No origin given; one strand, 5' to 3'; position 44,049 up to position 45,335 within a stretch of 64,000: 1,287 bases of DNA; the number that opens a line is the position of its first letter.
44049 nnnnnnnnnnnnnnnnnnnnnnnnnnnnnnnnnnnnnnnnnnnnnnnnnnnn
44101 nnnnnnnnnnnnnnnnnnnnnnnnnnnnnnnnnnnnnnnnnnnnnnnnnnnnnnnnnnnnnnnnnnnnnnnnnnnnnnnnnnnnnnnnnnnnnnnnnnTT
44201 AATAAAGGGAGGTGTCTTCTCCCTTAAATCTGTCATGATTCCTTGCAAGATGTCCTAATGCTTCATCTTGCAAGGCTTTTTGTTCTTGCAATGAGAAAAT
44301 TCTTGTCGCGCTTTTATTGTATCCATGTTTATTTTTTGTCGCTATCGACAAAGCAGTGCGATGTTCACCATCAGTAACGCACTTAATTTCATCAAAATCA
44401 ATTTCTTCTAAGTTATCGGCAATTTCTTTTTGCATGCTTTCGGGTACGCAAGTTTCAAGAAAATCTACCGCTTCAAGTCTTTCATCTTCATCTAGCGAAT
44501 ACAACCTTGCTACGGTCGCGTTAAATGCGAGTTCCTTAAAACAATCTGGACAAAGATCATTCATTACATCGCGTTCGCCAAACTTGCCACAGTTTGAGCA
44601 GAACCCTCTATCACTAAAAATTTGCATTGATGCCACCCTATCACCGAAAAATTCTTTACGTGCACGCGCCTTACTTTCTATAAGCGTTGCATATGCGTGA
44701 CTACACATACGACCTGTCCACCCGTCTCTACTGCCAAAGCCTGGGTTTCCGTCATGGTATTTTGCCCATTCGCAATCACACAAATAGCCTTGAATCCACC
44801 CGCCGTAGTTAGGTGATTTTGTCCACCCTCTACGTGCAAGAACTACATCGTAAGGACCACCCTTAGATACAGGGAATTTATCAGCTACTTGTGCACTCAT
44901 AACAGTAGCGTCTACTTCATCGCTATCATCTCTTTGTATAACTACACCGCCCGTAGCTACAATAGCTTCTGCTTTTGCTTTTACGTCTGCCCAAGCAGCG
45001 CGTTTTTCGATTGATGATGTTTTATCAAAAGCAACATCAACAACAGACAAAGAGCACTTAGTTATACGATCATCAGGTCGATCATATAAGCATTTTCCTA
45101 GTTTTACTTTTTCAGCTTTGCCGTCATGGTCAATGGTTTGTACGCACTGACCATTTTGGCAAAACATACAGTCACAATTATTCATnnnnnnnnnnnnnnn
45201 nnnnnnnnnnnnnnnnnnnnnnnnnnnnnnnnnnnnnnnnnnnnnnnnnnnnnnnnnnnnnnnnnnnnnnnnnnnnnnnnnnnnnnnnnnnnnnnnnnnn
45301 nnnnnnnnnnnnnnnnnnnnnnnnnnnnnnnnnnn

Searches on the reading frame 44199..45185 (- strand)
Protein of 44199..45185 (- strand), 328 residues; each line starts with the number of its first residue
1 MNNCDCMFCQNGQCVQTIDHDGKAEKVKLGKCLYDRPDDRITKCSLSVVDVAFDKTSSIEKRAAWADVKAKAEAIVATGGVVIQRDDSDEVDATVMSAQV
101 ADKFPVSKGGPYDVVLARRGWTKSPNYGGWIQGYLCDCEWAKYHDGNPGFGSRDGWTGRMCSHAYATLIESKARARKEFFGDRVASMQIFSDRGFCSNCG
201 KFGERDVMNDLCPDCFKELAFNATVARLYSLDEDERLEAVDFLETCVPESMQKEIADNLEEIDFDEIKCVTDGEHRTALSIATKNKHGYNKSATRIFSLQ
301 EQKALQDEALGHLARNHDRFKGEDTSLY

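Call 3: search_protein_families(library=pfam, proteins=[window:44199-45185:-], max_evalue=0.1)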
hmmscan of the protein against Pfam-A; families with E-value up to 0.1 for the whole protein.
window:44199-45185:- (328 aa): 1 family
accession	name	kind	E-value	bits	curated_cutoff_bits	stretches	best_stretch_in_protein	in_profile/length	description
PF04361.18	DUF494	-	0.047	14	22.6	0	257-314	26-86/153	Protein of unknown function (DUF494)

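Call 4: search_protein_families(library=phrogs, proteins=[window:44199-45185:-], max_evalue=0.01)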
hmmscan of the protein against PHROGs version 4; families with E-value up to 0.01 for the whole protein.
window:44199-45185:- (328 aa): 2 families
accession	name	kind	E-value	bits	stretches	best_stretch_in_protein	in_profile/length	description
phrog_30974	-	unknown function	7.9e-11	42.1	1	53-176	216-321/824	-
phrog_2940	-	unknown function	1.1e-08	34.9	1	61-171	376-471/1279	-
